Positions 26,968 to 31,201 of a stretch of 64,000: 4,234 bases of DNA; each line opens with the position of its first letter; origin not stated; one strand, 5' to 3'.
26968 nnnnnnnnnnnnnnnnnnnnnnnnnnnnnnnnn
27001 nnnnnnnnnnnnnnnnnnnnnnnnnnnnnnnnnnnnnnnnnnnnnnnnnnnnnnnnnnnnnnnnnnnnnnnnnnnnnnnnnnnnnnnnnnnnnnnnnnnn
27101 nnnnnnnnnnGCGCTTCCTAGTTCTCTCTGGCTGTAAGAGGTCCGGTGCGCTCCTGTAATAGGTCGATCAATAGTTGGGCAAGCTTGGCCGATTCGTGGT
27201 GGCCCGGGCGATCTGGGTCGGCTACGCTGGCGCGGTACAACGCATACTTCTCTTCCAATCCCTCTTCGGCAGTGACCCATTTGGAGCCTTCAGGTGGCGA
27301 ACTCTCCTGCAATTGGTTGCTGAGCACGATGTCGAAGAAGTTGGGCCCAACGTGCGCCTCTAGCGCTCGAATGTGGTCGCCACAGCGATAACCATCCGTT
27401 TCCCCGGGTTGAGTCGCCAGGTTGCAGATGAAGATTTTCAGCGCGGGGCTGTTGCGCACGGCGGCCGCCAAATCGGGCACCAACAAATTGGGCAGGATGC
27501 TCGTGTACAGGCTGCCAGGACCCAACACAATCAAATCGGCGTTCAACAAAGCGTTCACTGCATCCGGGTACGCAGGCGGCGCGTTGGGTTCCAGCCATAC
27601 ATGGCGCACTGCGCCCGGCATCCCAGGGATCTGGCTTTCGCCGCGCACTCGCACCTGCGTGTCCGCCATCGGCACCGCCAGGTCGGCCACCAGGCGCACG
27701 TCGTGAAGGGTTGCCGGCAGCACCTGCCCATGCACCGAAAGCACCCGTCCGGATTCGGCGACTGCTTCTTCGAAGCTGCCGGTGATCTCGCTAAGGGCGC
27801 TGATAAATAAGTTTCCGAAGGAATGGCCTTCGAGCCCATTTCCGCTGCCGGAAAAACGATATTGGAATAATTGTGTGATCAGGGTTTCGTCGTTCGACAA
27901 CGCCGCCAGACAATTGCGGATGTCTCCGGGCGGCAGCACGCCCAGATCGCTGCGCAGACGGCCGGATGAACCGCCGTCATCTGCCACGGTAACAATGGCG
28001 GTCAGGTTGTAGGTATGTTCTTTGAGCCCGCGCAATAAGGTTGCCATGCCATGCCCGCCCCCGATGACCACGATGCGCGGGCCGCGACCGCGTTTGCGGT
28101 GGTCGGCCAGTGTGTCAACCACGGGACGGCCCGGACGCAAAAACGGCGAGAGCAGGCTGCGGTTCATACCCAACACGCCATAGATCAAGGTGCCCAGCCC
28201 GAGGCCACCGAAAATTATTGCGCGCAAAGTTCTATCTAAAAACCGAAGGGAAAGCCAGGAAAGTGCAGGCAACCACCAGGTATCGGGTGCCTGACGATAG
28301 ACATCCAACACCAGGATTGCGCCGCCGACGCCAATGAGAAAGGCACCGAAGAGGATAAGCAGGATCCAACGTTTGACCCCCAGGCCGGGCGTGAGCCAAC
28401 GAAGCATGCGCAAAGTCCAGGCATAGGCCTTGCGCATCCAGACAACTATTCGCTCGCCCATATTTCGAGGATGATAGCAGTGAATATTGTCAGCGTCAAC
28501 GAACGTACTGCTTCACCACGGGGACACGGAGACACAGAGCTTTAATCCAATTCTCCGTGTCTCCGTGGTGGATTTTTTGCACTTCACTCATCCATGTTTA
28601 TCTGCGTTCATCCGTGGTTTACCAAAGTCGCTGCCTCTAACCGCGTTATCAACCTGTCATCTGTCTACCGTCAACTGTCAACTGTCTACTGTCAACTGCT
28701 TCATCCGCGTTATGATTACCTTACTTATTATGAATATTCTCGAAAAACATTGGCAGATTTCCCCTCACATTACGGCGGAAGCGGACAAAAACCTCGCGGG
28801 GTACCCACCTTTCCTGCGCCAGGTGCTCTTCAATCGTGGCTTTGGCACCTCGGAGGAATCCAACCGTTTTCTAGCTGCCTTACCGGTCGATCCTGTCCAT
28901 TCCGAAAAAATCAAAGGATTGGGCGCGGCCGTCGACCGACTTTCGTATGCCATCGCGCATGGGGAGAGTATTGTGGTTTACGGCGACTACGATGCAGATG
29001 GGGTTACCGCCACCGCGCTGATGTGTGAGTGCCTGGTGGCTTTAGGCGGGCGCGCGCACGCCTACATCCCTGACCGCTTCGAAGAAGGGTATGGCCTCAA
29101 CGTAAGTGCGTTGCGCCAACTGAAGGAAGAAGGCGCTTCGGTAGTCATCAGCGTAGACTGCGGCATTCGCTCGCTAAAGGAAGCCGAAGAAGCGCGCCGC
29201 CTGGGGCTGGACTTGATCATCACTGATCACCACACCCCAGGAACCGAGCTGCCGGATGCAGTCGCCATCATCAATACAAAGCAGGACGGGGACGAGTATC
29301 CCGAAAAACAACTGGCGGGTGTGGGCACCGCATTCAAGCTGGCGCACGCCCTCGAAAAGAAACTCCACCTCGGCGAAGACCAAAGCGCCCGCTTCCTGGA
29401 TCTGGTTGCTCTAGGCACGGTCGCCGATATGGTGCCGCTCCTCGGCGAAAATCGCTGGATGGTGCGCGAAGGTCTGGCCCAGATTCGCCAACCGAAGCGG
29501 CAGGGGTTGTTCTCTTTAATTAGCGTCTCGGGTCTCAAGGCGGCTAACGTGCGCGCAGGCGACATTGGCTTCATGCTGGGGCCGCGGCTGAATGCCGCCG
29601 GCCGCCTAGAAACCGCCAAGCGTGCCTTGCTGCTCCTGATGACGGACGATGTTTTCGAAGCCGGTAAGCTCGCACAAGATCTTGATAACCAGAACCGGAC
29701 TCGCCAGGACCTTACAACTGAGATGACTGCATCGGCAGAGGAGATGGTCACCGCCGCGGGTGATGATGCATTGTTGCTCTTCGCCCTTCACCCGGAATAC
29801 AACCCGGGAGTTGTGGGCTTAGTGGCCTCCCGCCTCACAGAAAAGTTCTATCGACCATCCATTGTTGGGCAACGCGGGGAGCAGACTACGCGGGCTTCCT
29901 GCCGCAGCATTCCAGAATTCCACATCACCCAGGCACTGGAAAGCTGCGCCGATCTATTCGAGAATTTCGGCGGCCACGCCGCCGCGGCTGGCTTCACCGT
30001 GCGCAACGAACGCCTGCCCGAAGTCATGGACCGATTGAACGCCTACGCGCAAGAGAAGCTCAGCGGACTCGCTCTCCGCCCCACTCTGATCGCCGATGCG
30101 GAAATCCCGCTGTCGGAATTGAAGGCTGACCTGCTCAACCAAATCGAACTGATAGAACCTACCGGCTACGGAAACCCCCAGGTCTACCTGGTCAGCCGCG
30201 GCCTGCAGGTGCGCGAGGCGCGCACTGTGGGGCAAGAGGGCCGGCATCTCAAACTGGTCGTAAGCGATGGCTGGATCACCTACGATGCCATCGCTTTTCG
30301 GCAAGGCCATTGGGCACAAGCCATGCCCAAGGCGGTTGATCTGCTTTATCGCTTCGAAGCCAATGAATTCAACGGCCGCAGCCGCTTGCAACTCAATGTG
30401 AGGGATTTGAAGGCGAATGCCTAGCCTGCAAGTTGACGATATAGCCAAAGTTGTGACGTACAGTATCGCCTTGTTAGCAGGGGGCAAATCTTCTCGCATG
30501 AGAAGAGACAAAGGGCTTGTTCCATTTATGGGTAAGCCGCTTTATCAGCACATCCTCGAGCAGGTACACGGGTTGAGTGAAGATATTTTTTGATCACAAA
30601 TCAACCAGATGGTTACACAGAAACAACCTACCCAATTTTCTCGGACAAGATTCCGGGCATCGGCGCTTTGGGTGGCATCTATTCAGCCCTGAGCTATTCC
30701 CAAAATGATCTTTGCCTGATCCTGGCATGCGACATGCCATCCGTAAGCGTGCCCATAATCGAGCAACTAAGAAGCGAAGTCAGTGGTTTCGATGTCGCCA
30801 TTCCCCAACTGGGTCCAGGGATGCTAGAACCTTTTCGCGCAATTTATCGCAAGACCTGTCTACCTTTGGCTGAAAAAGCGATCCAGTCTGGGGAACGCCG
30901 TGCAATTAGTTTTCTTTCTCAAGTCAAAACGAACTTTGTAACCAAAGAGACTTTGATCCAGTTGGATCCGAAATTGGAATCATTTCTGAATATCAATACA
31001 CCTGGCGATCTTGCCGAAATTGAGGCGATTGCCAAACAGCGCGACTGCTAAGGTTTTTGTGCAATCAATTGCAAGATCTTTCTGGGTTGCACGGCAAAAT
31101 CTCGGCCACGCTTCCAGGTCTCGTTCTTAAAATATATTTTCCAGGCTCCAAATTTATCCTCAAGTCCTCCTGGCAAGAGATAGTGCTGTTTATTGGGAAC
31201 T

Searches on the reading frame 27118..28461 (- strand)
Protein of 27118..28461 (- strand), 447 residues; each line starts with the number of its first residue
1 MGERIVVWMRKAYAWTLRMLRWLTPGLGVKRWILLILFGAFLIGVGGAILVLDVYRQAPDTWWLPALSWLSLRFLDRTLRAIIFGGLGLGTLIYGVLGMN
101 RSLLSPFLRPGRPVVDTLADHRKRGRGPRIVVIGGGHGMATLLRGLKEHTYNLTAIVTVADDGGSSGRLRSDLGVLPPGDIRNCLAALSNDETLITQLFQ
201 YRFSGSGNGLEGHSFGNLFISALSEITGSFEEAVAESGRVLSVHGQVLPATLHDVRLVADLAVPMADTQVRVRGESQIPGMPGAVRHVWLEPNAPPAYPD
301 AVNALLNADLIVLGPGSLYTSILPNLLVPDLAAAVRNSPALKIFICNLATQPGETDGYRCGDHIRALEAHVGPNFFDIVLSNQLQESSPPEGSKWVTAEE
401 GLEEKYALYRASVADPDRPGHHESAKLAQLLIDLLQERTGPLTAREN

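Call 37: search_protein_families(library=pfam, proteins=[window:27118-28461:-], max_evalue=0.00001)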
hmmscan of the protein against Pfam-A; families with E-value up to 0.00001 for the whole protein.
window:27118-28461:- (447 aa): 1 family
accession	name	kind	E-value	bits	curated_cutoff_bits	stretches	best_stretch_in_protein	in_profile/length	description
PF01933.23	CofD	-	1.1e-98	330.5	30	1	130-384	1-252/290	2-phospho-L-lactate transferase CofD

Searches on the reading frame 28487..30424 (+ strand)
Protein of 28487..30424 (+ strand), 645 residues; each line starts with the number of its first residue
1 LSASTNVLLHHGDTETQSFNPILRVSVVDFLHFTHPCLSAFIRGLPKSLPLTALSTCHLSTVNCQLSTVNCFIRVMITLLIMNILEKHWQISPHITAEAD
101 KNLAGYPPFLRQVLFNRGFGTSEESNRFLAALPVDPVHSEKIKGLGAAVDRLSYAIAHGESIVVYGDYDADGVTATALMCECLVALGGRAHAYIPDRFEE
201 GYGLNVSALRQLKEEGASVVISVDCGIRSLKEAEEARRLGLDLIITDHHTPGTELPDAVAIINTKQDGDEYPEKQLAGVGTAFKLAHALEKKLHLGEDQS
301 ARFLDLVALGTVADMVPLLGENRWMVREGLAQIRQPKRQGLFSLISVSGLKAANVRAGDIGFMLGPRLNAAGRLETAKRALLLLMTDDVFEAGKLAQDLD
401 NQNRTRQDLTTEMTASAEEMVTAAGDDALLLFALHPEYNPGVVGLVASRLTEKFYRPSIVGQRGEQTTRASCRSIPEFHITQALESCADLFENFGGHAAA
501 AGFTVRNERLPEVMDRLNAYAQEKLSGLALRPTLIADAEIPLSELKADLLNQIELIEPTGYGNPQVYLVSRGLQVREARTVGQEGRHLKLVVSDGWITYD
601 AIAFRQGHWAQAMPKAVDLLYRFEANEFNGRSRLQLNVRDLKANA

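Call 37: search_protein_families(library=pfam, proteins=[window:28487-30424:+], max_evalue=0.00001)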
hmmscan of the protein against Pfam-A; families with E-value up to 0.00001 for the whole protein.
window:28487-30424:+ (645 aa): 3 families
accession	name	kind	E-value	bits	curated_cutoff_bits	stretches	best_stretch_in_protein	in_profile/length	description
PF17768.7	RecJ_OB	-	4.3e-28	97.9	27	1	537-640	2-107/107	RecJ OB domain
PF01368.27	DHH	-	2.5e-23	83.1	28.1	1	162-311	2-125/125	DHH family, N-terminal domain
PF02272.25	DHHA1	-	1.6e-11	45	25.9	1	432-522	7-101/102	DHHA1 domain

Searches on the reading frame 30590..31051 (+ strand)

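Call 37: search_protein_families(library=pfam, proteins=[window:30590-31051:+], max_evalue=0.00001)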
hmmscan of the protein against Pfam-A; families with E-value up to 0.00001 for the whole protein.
window:30590-31051:+ (153 aa): 1 family
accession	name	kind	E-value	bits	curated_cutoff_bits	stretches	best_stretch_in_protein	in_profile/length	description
PF12804.13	NTP_transf_3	-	5.5e-16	59.6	27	1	9-107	55-155/160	MobA-like NTP transferase domain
